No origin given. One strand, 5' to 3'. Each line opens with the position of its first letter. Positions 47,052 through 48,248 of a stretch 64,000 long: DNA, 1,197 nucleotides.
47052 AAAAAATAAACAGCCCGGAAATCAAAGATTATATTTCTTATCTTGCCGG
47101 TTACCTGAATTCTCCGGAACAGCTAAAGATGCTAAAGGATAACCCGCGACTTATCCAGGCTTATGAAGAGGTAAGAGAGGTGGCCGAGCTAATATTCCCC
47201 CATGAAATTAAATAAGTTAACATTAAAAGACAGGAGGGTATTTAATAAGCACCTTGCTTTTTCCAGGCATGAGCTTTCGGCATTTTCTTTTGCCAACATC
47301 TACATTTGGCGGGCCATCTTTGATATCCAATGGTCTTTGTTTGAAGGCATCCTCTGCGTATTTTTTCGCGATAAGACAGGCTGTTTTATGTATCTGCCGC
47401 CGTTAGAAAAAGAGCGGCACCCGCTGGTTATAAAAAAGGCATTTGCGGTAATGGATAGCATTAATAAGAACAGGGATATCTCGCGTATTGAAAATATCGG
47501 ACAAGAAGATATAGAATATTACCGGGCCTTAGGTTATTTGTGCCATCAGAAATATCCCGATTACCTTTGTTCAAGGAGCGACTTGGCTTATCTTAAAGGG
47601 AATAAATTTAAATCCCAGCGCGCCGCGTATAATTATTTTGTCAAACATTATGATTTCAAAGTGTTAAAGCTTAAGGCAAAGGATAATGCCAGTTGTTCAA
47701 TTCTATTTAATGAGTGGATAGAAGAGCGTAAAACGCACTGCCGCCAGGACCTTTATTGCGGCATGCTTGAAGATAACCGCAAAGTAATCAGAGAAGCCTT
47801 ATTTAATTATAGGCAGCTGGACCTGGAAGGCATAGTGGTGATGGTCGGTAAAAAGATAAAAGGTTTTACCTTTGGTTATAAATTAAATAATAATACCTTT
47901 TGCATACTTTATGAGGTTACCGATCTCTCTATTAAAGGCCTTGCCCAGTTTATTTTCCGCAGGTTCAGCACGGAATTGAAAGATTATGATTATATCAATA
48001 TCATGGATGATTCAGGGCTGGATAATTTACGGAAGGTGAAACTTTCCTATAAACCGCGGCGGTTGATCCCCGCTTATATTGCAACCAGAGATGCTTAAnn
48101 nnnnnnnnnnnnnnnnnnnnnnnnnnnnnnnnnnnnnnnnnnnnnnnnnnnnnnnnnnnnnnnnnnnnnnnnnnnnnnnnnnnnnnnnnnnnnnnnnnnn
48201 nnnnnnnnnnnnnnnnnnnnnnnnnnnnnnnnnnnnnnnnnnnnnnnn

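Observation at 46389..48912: Translationally coupled four-gene operon of tRNA-linked functions ending in an exonuclease-WYL fusion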

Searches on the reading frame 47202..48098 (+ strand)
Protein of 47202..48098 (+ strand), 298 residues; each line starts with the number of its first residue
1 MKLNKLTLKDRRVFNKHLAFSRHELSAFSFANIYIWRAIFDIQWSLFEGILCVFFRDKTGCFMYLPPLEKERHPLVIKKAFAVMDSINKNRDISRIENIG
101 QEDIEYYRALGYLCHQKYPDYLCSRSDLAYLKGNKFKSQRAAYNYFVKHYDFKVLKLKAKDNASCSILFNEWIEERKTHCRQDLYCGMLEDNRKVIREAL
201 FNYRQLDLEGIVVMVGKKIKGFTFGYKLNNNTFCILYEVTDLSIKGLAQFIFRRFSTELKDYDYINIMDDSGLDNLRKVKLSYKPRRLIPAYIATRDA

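Call 3: search_protein_families(library=pfam, proteins=[window:47202-48098:+], max_evalue=0.01)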
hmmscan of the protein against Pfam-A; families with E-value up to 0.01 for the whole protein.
window:47202-48098:+ (298 aa): 1 family
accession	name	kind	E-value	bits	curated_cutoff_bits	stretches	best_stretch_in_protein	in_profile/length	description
PF09924.15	LPG_synthase_C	-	1.2e-29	103.7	27.5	1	23-294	6-297/298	Phosphatidylglycerol lysyltransferase, C-terminal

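Call 4: search_protein_families(library=ncbifam, proteins=[window:47202-48098:+], max_evalue=0.01)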
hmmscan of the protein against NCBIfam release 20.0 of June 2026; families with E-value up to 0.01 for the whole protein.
window:47202-48098:+ (298 aa): 0 families

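Call 8: find_encoding_contigs(protein=window:47202-48098:+, flank=6000, max_places=6)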
Protein window:47202-48098:+ (298 aa): 1 contig read that carries it; 1 place shown.
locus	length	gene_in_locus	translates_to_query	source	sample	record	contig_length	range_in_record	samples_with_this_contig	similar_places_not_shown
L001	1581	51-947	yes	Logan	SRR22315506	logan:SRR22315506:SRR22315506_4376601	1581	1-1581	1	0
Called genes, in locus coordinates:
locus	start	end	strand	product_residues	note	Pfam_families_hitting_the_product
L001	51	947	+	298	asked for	PF09924:LPG_synthase_C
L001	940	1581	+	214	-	?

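Call 10: find_homologous_proteins(query=window:47202-48098:+)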
Query window:47202-48098:+ (298 aa): 1018 proteins with E <= 0.001 among 1431 candidates; the best 120 are listed.
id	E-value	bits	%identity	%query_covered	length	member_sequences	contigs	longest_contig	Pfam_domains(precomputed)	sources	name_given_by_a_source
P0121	4.0e-200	681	100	100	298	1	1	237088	PF09924.16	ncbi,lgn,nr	ncbi:MAG: phosphatidylglycerol lysyltransferase domain-containing protein [Candidatus Omnitrophica b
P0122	1.3e-168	578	84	100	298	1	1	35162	PF09924.16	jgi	jgi:uncharacterized protein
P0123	1.7e-166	571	82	100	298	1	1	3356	PF09924.16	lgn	-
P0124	1.8e-166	571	82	100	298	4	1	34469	PF09924.16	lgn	-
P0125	2.9e-165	567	83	100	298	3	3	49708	PF09924.16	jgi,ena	jgi:hypothetical protein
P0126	6.4e-165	566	81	100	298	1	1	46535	PF09924.16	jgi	-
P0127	7.1e-165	566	81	100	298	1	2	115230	PF09924.16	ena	-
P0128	2.7e-164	564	82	100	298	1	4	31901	PF09924.16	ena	-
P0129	4.5e-163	560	79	100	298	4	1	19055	PF09924.16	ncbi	ncbi:MAG: phosphatidylglycerol lysyltransferase domain-containing protein [Candidatus Omnitrophota b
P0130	7.9e-161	552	79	100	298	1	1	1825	PF09924.16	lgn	-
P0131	2.8e-160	550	79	100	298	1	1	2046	PF09924.16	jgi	jgi:uncharacterized protein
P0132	8.8e-160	549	80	100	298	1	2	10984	PF09924.16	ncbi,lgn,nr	ncbi:MAG: DUF2156 domain-containing protein [Candidatus Omnitrophica bacterium]|nr:DUF2156 domain-co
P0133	3.1e-159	547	79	100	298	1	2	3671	PF09924.16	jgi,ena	-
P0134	1.0e-158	545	78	100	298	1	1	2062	PF09924.16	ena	-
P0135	1.8e-158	544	77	100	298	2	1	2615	PF09924.16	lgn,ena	-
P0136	2.0e-158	544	78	100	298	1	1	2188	PF09924.16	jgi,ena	-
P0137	3.7e-158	543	79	100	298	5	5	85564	PF09924.16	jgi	-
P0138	1.7e-157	541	77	100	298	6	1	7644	PF09924.16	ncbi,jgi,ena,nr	ncbi:MAG: phosphatidylglycerol lysyltransferase domain-containing protein [Candidatus Omnitrophica b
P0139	5.7e-157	540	78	100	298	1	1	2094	PF09924.16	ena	-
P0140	7.3e-157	539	78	100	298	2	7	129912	PF09924.16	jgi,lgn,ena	-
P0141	2.2e-156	538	76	100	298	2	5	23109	PF09924.16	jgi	-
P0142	3.8e-156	537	77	100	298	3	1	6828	PF09924.16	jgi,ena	-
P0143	3.9e-156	537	78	100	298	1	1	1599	PF09924.16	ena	-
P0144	7.4e-156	536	78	100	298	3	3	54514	PF09924.16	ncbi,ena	-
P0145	9.6e-155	532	77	100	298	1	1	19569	PF09924.16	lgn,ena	-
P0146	9.6e-155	532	77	100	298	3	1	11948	PF09924.16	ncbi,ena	-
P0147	1.6e-153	528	75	100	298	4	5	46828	PF09924.16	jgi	-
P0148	1.6e-153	528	77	100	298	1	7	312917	PF09924.16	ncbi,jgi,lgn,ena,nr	ncbi:MAG: phosphatidylglycerol lysyltransferase domain-containing protein [Candidatus Omnitrophica b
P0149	3.8e-152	524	74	100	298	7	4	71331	PF09924.16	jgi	-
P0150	6.7e-151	520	75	100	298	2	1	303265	PF09924.16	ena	-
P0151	1.8e-150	518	75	100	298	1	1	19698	PF09924.16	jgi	-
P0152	1.4e-146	505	73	100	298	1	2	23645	PF09924.16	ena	-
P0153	7.3e-146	503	72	100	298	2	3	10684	PF09924.16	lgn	-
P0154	3.1e-145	501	73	99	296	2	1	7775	PF09924.16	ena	-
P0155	1.1e-144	499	72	100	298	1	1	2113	PF09924.16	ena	-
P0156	1.7e-144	499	72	100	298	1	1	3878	PF09924.16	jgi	-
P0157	3.6e-144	498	72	100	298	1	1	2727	PF09924.16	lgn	-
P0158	8.3e-144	496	71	99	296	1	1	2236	PF09924.16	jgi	-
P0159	9.8e-144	496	72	100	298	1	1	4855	PF09924.16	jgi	-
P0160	2.4e-143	495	70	100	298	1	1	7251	PF09924.16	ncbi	-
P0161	2.7e-143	495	72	100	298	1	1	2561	PF09924.16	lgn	-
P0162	5.3e-143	494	71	100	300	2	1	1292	PF09924.16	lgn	-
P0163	1.2e-142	493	72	100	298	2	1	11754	PF09924.16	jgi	jgi:uncharacterized protein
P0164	1.7e-142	492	71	100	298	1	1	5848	PF09924.16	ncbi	-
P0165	1.7e-142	492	69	100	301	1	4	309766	PF09924.16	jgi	jgi:hypothetical protein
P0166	2.4e-142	492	74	100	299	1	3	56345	PF09924.16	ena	-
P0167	2.6e-142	491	70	100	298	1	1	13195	PF09924.16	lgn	-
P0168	4.2e-142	491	69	100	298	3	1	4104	PF09924.16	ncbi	-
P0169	5.6e-142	490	69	100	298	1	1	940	PF09924.16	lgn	-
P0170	5.9e-142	490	72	100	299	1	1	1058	PF09924.16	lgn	-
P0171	1.9e-141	489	71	100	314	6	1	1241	PF09924.16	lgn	-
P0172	2.3e-141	488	71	99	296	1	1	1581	PF09924.16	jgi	jgi:hypothetical protein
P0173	2.6e-141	488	71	99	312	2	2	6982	PF09924.16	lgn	-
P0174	1.6e-140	486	70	100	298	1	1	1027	PF09924.16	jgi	-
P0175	1.7e-140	485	70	100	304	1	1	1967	PF09924.16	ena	-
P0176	3.7e-140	484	70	100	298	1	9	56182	PF09924.16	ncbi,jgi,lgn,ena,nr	ncbi:MAG: hypothetical protein COV71_02975 [Candidatus Omnitrophica bacterium CG11_big_fil_rev_8_21_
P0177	4.6e-140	484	70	99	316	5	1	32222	PF09924.16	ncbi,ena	-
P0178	5.1e-140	484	71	98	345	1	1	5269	PF09924.16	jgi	-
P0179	5.2e-140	484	70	100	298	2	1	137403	PF09924.16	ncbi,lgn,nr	ncbi:MAG: phosphatidylglycerol lysyltransferase domain-containing protein [Candidatus Omnitrophica b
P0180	7.2e-140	483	70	100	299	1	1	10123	PF09924.16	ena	-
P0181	7.6e-140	483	67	100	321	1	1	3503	PF09924.16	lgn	-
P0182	1.0e-139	483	71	100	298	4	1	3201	PF09924.16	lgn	-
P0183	1.5e-139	482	70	100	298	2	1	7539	PF09924.16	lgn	-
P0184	1.9e-139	482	70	98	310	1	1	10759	PF09924.16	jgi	-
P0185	2.0e-139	482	70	100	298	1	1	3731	PF09924.16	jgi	-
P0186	2.5e-139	482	72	100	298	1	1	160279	PF09924.16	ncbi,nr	ncbi:MAG: phosphatidylglycerol lysyltransferase domain-containing protein [Candidatus Omnitrophica b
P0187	3.2e-139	481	69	100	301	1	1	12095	PF09924.16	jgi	jgi:uncharacterized protein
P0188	4.7e-139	481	71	100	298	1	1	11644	PF09924.16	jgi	-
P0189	4.7e-139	481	69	100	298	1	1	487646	PF09924.16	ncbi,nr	ncbi:MAG: phosphatidylglycerol lysyltransferase domain-containing protein [Candidatus Omnitrophica b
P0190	6.1e-139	480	71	99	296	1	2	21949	PF09924.16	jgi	-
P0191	7.6e-139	480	71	99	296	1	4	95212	PF09924.16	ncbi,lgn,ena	-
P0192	1.2e-138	479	69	100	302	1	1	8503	PF09924.16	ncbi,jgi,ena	-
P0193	1.5e-138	479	69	100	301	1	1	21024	PF09924.16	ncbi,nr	ncbi:MAG: phosphatidylglycerol lysyltransferase domain-containing protein [Candidatus Omnitrophota b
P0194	2.2e-138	479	71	99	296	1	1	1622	PF09924.16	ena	-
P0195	3.1e-138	478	69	100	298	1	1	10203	PF09924.16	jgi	-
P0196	3.4e-138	478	71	99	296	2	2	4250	PF09924.16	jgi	-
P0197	3.5e-138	478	70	100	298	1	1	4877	PF09924.16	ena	-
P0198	4.6e-138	478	70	100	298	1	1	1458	PF09924.16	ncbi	-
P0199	8.4e-138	477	69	100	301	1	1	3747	PF09924.16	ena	-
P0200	8.6e-138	477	69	100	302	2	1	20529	PF09924.16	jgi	-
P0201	8.6e-138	477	70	100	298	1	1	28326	PF09924.16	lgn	-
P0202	1.4e-137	476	69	100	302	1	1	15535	PF09924.16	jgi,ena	-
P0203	2.2e-137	475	68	99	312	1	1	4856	PF09924.16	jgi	-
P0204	1.1e-136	473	68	100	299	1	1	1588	PF09924.16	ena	-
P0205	1.1e-136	473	69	100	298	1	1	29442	PF09924.16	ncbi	-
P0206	1.2e-136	473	69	100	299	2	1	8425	PF09924.16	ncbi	-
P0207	1.3e-136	473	68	100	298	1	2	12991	PF09924.16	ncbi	ncbi:MAG: phosphatidylglycerol lysyltransferase domain-containing protein [Candidatus Omnitrophota b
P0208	1.6e-136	472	70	100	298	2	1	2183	PF09924.16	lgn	-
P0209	2.0e-136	472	68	100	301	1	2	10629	PF09924.16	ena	-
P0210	2.4e-136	472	68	100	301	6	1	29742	PF09924.16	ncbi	-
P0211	2.8e-136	472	68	100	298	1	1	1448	PF09924.16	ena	-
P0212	2.9e-136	472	69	100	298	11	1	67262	PF09924.16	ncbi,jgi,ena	ncbi:MAG: phosphatidylglycerol lysyltransferase domain-containing protein [Candidatus Omnitrophota b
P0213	6.0e-136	471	68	100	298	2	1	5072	PF09924.16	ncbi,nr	ncbi:MAG: phosphatidylglycerol lysyltransferase domain-containing protein [Candidatus Omnitrophica b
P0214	8.3e-136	470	69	100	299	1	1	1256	PF09924.16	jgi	jgi:hypothetical protein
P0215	9.7e-136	470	69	100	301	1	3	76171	PF09924.16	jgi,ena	-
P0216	1.1e-135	470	67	100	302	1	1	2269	PF09924.16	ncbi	-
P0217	1.3e-135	470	68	100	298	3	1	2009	PF09924.16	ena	-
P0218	2.3e-135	469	69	100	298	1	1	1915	PF09924.16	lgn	-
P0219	6.9e-135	467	69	99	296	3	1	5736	PF09924.16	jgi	-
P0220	9.1e-135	467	68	100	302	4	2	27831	PF09924.16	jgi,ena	-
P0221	1.0e-134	467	68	100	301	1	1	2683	PF09924.16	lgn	-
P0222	1.2e-134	466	66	100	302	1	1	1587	PF09924.16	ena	-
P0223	1.3e-134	466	67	100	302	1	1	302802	PF09924.16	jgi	jgi:hypothetical protein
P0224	2.3e-134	465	68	100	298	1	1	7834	PF09924.16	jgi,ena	-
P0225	4.9e-134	464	68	100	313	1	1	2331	PF09924.16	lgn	-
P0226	4.9e-134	464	67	99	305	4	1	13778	PF09924.16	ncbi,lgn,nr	ncbi:MAG: phosphatidylglycerol lysyltransferase domain-containing protein [Candidatus Omnitrophica b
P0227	5.4e-134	464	68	100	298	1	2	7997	PF09924.16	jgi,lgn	-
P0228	6.9e-134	464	67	100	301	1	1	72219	PF09924.16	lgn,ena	-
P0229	7.4e-134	464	67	100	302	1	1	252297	PF09924.16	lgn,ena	-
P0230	8.3e-134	464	67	100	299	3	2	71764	PF09924.16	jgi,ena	-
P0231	1.1e-133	463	67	100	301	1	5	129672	PF09924.16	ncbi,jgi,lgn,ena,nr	ncbi:MAG TPA: phosphatidylglycerol lysyltransferase domain-containing protein [Candidatus Omnitropho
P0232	1.4e-133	463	67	100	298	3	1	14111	PF09924.16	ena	-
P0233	3.9e-133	461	67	100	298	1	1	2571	PF09924.16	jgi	jgi:hypothetical protein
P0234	5.2e-133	461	67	100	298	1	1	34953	PF09924.16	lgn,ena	-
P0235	8.7e-133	460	66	100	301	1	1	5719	PF09924.16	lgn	-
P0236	1.7e-132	459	66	99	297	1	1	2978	PF09924.16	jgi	jgi:hypothetical protein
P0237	2.1e-132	459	66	100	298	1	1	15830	PF09924.16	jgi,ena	-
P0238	3.0e-132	458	66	100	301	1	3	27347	PF09924.16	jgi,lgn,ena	jgi:hypothetical protein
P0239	3.5e-132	458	67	100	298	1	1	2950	PF09924.16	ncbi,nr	ncbi:DUF2156 domain-containing protein [bacterium]|nr:MAG: DUF2156 domain-containing protein [bacter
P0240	5.7e-132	458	66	100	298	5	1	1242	PF09924.16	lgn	-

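Call 12: find_related_loci(query=A1, collection=genome_contigs, flank=8000)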
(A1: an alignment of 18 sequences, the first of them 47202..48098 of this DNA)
Query A1 (298 aa) in genome_contigs; peptide patterns used: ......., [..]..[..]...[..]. (x = any residue, [..] = any of these).
226 stretches matched a pattern; 153 encode a relative of the query (tblastn E <= 1e-3); the best 80 are kept; 80 distinct loci.
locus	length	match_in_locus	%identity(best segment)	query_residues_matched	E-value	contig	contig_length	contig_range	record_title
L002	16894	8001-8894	83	1-298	1e-168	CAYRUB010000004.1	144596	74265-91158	MAG TPA_asm: uncultured Planctomycetales bacterium isolate binchicken_co220_28 genome assembly, contig: NODE_26_length_1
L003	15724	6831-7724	78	1-298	2e-165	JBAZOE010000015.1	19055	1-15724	MAG: Candidatus Omnitrophota bacterium isolate SO_2017_LW4_87 scaffold_5713_c1_LW137-91_2017, whole genome shotgun seque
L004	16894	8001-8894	78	1-298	1e-164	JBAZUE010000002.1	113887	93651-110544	MAG: Candidatus Omnitrophota bacterium isolate SO_2017_GW1_22 NODE_1165_length_113887_cov_1.630169_OW334_2017, whole gen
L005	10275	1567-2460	80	1-298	1e-163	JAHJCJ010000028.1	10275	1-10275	MAG: Candidatus Omnitrophota bacterium isolate Modern_marine.mb.300 Modern_marine.mb.300_k141_521224, whole genome shotg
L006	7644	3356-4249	77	1-298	8e-162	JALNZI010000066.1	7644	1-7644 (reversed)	MAG: Candidatus Omnitrophota bacterium isolate SO_2017_LW1 bin 10 NODE_9424_length_7644_cov_1.012505_LW64-88_2017, whole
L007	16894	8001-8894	75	1-298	4e-158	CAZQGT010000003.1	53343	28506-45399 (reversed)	MAG TPA_asm: uncultured Planctomycetales bacterium isolate SRP178699_co1_559 genome assembly, contig: NODE_535_length_53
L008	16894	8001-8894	74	1-298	1e-157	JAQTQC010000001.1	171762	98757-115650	MAG: Candidatus Omnitrophota bacterium isolate STB_130 NODE_201_length_171762_cov_13.357311_Sandtown_B, whole genome sho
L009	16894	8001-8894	77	1-298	2e-157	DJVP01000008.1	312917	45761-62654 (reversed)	MAG TPA_asm: Candidatus Omnitrophica bacterium UBA6253 UBA6253_contig_3534, whole genome shotgun sequence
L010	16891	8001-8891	73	2-298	2e-149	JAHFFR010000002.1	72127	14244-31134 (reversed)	MAG: Candidatus Omnitrophota bacterium isolate nzgw297 NODE_267_length_72128_cov_19.828322, whole genome shotgun sequenc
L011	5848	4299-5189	71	1-297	7e-148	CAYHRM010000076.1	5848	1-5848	MAG TPA_asm: uncultured Planctomycetales bacterium isolate ERP119705_co15_217 genome assembly, contig: NODE_17895_length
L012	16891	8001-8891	70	1-297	1e-146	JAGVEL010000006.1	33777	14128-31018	MAG: Candidatus Omnitrophota bacterium isolate DeMMO2_11 c_000000027806, whole genome shotgun sequence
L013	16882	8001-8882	70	1-294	3e-144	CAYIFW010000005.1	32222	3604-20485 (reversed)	MAG TPA_asm: uncultured Planctomycetales bacterium isolate ERP119705_co20_55 genome assembly, contig: NODE_1185_length_3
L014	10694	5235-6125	71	2-298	5e-144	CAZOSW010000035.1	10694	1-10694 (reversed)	MAG TPA_asm: uncultured Planctomycetales bacterium isolate SRP178699_co1_577 genome assembly, contig: NODE_8475_length_1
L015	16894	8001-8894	72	1-298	7e-144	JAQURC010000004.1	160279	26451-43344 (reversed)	MAG: Candidatus Omnitrophota bacterium isolate STD1_64 NODE_166_length_160279_cov_13.488717_Sandtown_D1, whole genome sh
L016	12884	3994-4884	70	1-297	4e-144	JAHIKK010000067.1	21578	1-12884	MAG: Candidatus Omnitrophota bacterium isolate KR13_N1.mb.50 KR13_N1.mb.50_k141_132487, whole genome shotgun sequence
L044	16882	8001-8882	56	1-294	2e-113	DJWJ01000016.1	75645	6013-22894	MAG TPA_asm: Candidatus Omnitrophica bacterium UBA6233 UBA6233_contig_43235, whole genome shotgun sequence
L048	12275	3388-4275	55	1-296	8e-113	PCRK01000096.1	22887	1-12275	MAG: Candidatus Omnitrophica bacterium CG23_combo_of_CG06-09_8_20_14_all_41_10 CG23_scaffold_725_c, whole genome shotgun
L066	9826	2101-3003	55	1-296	3e-108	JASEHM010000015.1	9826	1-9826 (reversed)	MAG: Candidatus Omnitrophota bacterium isolate Yes70-23 NODE_15_length_9826_cov_9.790093, whole genome shotgun sequence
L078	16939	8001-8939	51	1-298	4e-105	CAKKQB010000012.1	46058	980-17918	Omnitrophica bacterium GWA2_41_15 isolate Hainich-Omni-XXVI genome assembly, contig: Omni_Hai_XXVI_Hain_H43_02um_R3_226_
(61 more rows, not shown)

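Call 15: search_solved_structures(query=window:47202-48098:+, max_evalue=1, show_alignments=1)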
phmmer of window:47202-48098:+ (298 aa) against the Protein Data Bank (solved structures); distinct sequences matched with E-value up to 1: 1.
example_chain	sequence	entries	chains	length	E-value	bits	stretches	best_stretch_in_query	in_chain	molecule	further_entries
2hqy_A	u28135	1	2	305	2.7e-29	105.6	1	5-294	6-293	conserved hypothetical protein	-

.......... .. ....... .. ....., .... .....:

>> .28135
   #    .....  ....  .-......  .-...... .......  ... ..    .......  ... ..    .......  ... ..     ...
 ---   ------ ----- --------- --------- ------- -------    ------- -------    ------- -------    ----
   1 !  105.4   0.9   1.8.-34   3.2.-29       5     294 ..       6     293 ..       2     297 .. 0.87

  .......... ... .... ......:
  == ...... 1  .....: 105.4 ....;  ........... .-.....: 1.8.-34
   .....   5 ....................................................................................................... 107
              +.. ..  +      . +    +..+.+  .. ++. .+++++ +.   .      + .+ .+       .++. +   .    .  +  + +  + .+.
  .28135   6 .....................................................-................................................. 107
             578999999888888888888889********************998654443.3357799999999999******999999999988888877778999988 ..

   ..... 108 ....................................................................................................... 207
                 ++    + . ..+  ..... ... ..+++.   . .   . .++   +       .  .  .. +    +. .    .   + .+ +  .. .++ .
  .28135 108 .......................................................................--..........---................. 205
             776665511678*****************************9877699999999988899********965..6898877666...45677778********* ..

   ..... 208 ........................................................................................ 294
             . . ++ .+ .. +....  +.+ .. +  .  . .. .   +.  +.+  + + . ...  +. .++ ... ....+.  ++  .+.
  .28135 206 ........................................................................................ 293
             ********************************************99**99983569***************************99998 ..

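Call 24: search_protein_representatives(protein=window:47202-48098:+)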
Query: 298 residues. Proteins with E-value up to 0.001 (for the whole library): 3431; up to 1e-10: 1545; up to 1e-30: 191. The best 150 are listed.
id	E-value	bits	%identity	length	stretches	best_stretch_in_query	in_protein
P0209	6.4e-137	472.1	68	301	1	1-297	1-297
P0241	7.5e-89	314.3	50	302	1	4-297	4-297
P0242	1.5e-84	300.1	47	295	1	1-296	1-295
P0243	1.3e-82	293.9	47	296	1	1-294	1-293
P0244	2.2e-78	279.9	47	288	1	15-295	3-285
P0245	4.9e-77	275.5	48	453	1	6-294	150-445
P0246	1.3e-75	270.8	44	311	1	3-296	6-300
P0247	2.5e-74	266.6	44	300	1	3-292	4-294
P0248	5.1e-74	265.6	50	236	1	3-235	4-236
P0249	1.1e-72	261.2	43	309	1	5-293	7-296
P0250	5.8e-71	255.6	43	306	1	4-296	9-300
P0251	1.8e-70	253.9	40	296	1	5-296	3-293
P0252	4.5e-70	252.6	45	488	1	3-293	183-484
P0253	3.1e-69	249.9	40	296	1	12-294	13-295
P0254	3.9e-69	249.6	41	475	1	6-295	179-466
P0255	1.0e-68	248.2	42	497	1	3-296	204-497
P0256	1.7e-67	244.2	39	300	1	1-293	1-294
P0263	2.5e-63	230.5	43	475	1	2-292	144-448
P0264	3.2e-63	230.1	37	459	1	6-295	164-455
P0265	4.7e-63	229.6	38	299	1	2-294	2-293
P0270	3.5e-62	226.7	40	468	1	3-296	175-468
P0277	7.5e-61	222.4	36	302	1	8-297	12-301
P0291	2.5e-57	210.8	40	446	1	3-292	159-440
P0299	3.5e-56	207.0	35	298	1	8-296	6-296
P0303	3.6e-55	203.7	35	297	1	1-296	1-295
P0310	3.3e-54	200.6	39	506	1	3-296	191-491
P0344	8.1e-47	176.3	39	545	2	73-295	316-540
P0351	3.8e-45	170.8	31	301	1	8-294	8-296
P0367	3.8e-43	164.2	35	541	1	3-296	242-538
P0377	6.1e-41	157.0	33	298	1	2-295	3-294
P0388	1.1e-38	149.6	32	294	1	21-293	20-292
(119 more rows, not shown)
